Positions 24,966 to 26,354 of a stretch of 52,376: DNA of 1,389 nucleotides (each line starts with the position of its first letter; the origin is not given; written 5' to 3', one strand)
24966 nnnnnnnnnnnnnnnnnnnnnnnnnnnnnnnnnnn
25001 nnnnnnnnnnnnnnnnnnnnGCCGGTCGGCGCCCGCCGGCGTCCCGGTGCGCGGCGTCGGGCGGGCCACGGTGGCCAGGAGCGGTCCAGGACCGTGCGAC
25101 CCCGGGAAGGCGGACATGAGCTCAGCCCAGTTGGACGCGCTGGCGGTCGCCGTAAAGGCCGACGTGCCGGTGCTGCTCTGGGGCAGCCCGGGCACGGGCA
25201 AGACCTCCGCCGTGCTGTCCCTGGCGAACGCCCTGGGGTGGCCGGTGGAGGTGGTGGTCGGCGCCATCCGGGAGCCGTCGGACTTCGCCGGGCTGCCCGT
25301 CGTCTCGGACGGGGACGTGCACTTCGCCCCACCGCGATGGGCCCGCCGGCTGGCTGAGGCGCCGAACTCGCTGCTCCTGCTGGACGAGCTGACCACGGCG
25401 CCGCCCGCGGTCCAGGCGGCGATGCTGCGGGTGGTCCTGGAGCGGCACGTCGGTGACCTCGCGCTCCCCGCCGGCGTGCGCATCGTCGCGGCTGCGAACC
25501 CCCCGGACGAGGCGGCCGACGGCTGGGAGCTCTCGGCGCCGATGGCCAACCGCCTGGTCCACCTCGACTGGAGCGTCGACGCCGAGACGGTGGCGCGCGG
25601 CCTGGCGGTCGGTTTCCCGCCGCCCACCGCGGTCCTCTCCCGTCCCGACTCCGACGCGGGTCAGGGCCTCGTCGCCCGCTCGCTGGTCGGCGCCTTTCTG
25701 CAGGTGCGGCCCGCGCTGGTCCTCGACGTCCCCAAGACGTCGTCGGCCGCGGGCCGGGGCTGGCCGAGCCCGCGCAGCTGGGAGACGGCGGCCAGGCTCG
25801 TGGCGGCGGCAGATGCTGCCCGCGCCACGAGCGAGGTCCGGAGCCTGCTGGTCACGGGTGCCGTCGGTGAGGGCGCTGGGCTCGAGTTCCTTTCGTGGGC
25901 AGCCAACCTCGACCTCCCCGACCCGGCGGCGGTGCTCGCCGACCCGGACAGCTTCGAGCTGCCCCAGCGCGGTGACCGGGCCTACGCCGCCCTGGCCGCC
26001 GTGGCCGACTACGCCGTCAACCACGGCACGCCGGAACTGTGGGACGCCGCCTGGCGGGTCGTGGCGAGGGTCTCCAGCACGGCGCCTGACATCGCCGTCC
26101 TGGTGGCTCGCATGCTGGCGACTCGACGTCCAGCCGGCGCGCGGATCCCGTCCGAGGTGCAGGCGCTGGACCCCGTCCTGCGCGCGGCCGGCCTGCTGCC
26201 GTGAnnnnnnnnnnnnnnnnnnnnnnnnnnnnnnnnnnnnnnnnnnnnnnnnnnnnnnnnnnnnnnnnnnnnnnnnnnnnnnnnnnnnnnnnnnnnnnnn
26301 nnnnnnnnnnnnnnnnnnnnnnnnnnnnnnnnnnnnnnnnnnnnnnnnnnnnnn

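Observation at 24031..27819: Extradiol dioxygenase co-transcribed with a MoxR AAA+ / VWA-peptidase-like / repeat-protein trio: candidate dedicated metalloenzyme maturation or remodelling system, or an embedded conflict module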

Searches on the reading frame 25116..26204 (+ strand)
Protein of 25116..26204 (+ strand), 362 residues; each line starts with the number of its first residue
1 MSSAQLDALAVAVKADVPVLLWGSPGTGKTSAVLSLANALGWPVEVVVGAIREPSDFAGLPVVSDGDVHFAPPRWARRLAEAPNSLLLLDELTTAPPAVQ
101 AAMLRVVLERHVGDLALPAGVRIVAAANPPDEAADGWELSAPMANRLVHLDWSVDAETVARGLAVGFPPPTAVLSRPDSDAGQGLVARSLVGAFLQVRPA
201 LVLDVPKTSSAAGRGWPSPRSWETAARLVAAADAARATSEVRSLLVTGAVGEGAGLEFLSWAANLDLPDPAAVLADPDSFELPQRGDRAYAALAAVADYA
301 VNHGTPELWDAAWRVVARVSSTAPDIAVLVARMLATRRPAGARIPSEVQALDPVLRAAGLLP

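Call 5: search_protein_families(library=pfam, proteins=[window:25116-26204:+], max_evalue=0.01)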
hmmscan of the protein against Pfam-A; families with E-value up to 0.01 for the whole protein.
window:25116-26204:+ (362 aa): 9 families
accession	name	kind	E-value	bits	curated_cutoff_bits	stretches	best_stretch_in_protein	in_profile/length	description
PF07728.20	AAA_5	-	3e-09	37.4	22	1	18-146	1-138/139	AAA domain (dynein-related subfamily)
PF07726.17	AAA_3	-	4.4e-07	30.3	27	1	19-131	2-114/131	ATPase family associated with various cellular activities (AAA)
PF00158.32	Sigma54_activat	-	2.2e-06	27.9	20.2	1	8-128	14-142/168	Sigma-54 interaction domain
PF00004.35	AAA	-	7.7e-06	26.8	21.2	1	19-131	1-112/131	ATPase family associated with various cellular activities (AAA)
PF20030.5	bpMoxR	-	1.7e-05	24.4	27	1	7-133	22-151/205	MoxR domain in the MoxR-vWA-beta-propeller ternary systems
PF13191.12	AAA_16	-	4.4e-05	24.5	32.6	1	6-139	9-116/167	AAA ATPase domain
PF13481.12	AAA_25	-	0.00089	19.4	27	0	15-43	32-62/195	AAA domain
PF01078.27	Mg_chelatase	-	0.0014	18.6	20.3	0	7-34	13-40/207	Magnesium chelatase, subunit ChlI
PF13086.12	AAA_11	-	0.0044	17.3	27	1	3-40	4-41/257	AAA domain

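Call 6: search_protein_families(library=ncbifam, proteins=[window:25116-26204:+], max_evalue=0.01)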
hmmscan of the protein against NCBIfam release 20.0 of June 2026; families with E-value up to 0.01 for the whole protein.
window:25116-26204:+ (362 aa): 15 families
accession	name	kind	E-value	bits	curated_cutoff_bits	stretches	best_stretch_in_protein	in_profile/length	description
TIGR02974.1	phageshock_pspF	equivalog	3.3e-06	26.6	443.55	1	71-129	81-143/336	phage shock protein operon transcriptional activator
NF008622.0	PRK11608.1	equivalog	6.4e-05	22.1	529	1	50-129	67-150/329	phage shock protein operon transcriptional activator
NF003232.0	PRK04195.2-2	equivalog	0.00017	20.6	701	1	15-44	35-64/480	replication factor C large subunit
NF003228.0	PRK04195.1-4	equivalog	0.0002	20.3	456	1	19-44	40-65/502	replication factor C large subunit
NF003229.0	PRK04195.1-5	equivalog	0.00023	20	280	1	19-44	47-72/413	replication factor C large subunit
TIGR01817.1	nifA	equivalog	0.00028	19.8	528.85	1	79-129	286-340/534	nif-specific transcriptional activator NifA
NF003234.0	PRK04195.2-4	equivalog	0.00036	19.5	529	1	17-44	39-66/497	replication factor C large subunit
NF008469.0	PRK11361.1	equivalog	0.00047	19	714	1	41-128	195-286/461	acetoacetate metabolism transcriptional regulator AtoC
NF038308.1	RNA_repair_RtcR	equivalog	0.0021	17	650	0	78-112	273-307/530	RNA repair transcriptional activator RtcR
NF005992.0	PRK08116.1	subfamily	0.0044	16.2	189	1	16-40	114-138/269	hypothetical protein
TIGR02915.1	PEP_resp_reg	equivalog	0.0052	15.7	502.6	1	14-128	160-282/445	PEP-CTERM-box response regulator transcription factor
NF003451.0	PRK05022.1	equivalog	0.0055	15.5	476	0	79-128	280-333/512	nitric oxide reductase transcriptional regulator NorR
TIGR02640.1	gas_vesic_GvpN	equivalog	0.0062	16.1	266.8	0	13-49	18-54/262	gas vesicle protein GvpN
TIGR00635.1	ruvB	equivalog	0.0065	15.5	299.05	0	19-70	33-86/305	Holliday junction branch migration DNA helicase RuvB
NF007689.0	PRK10365.1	equivalog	0.008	15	760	0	6-126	152-280/441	sigma-54-dependent response regulator transcription factor ZraR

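Call 19: search_protein_families(library=padloc, proteins=[window:25116-26204:+], max_evalue=0.01)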
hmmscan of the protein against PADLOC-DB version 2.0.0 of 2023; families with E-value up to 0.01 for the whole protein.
window:25116-26204:+ (362 aa): 6 families
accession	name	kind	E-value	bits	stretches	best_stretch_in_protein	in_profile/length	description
PDLC01995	RtcR_PspF2--CARF_AAA_HTH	-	8.1e-06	23.2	1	80-128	258-310/481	-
PDLC02195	IetA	-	0.00023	18.6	1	11-44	132-165/395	-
PDLC01994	RtcR_PspF1--CARF_AAA_HTH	-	0.00024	18.3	0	79-132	246-303/468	-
PDLC02196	IetA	-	0.0016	16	1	12-46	118-152/374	-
PDLC04232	IetA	-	0.0019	15.7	1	18-47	118-147/330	-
PDLC04140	mad8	-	0.0092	13.5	0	6-40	17-51/314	mads_8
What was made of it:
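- On Catalogued anti-phage defence systems (PADLOC-DB 2.0): The ATPase has only weak partial hits (IetA, E = 2e-4) (call 19).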

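Call 38: search_solved_structures(query=window:25116-26204:+, max_evalue=0.01)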
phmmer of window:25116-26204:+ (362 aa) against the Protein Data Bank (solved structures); distinct sequences matched with E-value up to 0.01: 25.
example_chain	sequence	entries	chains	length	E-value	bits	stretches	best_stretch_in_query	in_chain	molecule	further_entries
6i27_A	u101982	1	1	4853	4.5e-09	39.3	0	9-57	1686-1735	Midasin,Midasin,Midasin,Midasin,Midasin,Midasin,Midasin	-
6i26_A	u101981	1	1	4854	4.5e-09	39.3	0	9-57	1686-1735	Midasin,Midasin,Midasin,Midasin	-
6hyp_A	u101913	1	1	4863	4.5e-09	39.3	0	9-57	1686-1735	Midasin,Midasin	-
5jcs_s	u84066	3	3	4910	4.8e-09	39.2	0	9-57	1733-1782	Midasin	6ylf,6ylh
6or5_A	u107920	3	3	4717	9.3e-08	35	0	5-58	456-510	Midasin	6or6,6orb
2vii_A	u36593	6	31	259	0.00015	24.4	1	13-130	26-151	PSP OPERON TRANSCRIPTIONAL ACTIVATOR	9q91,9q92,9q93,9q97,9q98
2c9c_A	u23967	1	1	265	0.00016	24.4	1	13-130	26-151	PSP OPERON TRANSCRIPTIONAL ACTIVATOR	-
2bjw_A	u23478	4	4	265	0.00016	24.3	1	13-130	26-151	PSP OPERON TRANSCRIPTIONAL ACTIVATOR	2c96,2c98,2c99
9q90_1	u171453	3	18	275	0.00017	24.2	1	13-130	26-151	Psp operon transcriptional activator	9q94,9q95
2bjv_A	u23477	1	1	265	0.0002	24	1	13-129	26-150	PSP OPERON TRANSCRIPTIONAL ACTIVATOR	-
5nss_F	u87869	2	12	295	0.0002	24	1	13-130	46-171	Psp operon transcriptional activator | Transcription activator PspF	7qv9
4qnm_A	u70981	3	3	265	0.00041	23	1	13-130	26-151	Psp operon transcriptional activator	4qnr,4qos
9uiq_D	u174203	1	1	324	0.00045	22.8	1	15-107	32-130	Replication factor C subunit 4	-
7z6h_D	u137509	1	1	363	0.00054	22.6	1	15-107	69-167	Replication factor C subunit 4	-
8ui7_D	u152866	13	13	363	0.00054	22.6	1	15-107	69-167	Replication factor C subunit 4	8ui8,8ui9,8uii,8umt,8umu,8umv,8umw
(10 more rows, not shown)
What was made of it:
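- Tried and rejected: The ATPase's best solved relative is a short stretch of midasin (call 38).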

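Call 73: search_protein_families(library=phrogs, proteins=[window:25116-26204:+], max_evalue=0.001)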
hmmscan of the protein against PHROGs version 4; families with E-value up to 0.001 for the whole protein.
window:25116-26204:+ (362 aa): 6 families
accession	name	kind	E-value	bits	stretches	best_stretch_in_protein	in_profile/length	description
phrog_1297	-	other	1.5e-50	173.2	1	7-342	16-336/356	ATPase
phrog_16335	-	other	1.7e-12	48.1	1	11-155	21-170/267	ATPase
phrog_249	-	moron, auxiliary metabolic gene and host takeover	8.4e-08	32.9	1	11-111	121-220/380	porphyrin biosynthesis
phrog_16448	-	other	5.9e-06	25.8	1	5-148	438-586/680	ATPase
phrog_168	-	DNA, RNA and nucleotide metabolism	1.6e-05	25.7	1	18-147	44-151/314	clamp loader of DNA polymerase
phrog_11838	-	DNA, RNA and nucleotide metabolism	0.00072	19.8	0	18-57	42-82/420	clamp loader of DNA polymerase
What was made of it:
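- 25116..26204 (+): AAA+ ATPase of the AAA_5/MoxR-like group, 362 aa, with all catalytic motifs intact. Call 73: full-length match to phrog_1297, E = 1.5e-50.
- Closest known: AAA_5 + DUF2201_N/DUF2201 gene pairs. Same: Membership by profile is clear for both proteins (calls 5, 73).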

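Call 95: list_cluster_members(proteins=[window:25116-26204:+, window:26201-27478:+, window:27475-27819:+, window:27816-28991:-])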
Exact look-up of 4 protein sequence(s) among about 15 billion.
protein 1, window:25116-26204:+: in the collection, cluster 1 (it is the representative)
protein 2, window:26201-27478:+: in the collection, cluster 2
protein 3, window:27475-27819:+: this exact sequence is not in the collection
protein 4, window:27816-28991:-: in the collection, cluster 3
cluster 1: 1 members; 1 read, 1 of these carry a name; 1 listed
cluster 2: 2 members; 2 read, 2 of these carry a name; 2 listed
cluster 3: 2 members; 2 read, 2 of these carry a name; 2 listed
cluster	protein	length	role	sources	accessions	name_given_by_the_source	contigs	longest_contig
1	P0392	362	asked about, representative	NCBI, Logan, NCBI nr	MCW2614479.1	MAG: family ATPase [Frankiales bacterium] | family ATPase [Frankiales bacterium]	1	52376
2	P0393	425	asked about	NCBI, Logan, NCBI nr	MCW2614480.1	MAG: hypothetical protein JWN08_1474 [Frankiales bacterium] | hypothetical protein [Frankiales bacterium]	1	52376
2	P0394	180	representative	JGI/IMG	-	predicted metal-dependent peptidase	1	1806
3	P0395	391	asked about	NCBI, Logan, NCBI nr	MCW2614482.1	MAG: Cytochrome [Frankiales bacterium] | Cytochrome [Frankiales bacterium]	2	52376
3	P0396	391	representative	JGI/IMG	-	cytochrome P450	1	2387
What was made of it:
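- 25116..26204 (+): Call 95: NCBI MCW2614479.1.
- Tried and rejected: The exact-sequence look-up later identified the NCBI proteins (call 95).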
